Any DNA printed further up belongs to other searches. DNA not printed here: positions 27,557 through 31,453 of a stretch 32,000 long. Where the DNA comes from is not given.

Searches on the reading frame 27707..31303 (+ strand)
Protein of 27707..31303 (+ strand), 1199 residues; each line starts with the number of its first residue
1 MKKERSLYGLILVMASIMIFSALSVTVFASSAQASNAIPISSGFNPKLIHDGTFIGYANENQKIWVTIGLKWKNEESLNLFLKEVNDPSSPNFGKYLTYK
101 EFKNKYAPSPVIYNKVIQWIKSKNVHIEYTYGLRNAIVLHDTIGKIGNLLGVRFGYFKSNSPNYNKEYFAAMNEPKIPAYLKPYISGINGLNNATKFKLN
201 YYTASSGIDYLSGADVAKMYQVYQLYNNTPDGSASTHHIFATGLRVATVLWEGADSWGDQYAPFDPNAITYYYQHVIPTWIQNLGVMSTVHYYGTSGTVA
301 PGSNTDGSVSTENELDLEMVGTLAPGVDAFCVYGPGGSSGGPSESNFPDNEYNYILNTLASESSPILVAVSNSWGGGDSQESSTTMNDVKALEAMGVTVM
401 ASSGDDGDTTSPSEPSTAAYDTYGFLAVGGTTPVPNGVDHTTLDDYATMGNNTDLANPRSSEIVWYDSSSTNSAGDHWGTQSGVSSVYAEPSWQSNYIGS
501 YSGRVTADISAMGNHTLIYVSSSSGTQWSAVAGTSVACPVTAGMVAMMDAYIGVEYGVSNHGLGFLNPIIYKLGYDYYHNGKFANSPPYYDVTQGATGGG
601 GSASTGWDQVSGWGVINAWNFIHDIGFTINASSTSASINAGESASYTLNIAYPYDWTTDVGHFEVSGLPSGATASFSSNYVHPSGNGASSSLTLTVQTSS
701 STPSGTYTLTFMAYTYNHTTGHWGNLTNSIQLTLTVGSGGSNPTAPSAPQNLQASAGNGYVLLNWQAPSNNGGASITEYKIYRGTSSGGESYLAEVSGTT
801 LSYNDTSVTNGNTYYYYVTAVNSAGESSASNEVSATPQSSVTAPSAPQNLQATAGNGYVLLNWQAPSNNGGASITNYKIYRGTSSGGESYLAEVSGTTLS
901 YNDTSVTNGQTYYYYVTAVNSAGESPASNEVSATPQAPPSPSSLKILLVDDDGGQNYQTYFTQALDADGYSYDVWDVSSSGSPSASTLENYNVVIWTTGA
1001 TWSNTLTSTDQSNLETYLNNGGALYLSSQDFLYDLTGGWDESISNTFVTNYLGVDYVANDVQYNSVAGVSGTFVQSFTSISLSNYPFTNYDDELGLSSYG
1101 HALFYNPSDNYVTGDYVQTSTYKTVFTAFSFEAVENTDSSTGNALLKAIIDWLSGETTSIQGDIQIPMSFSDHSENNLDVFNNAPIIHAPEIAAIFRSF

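Call 85: search_protein_families(library=pfam, proteins=[window:27707-31303:+], max_evalue=0.001)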
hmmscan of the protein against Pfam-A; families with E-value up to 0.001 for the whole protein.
window:27707-31303:+ (1199 aa): 4 families
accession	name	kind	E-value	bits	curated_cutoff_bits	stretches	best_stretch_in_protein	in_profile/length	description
PF09286.16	Pro-kuma_activ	-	2.9e-28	99.4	23.5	1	53-193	4-142/143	Pro-kumamolisin, activation domain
PF00041.27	fn3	-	2.8e-15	56.7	25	2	845-933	1-83/84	Fibronectin type III domain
PF24489.1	Ig_J_second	-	9.1e-08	32.5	27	0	796-839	51-95/105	Tip attachment protein J second Ig-like domain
PF25788.1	Ig_Rha78A_N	-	8.5e-05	23.2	27.4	0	861-930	22-96/105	Rha78A-like, N-terminal immunoglobulin domain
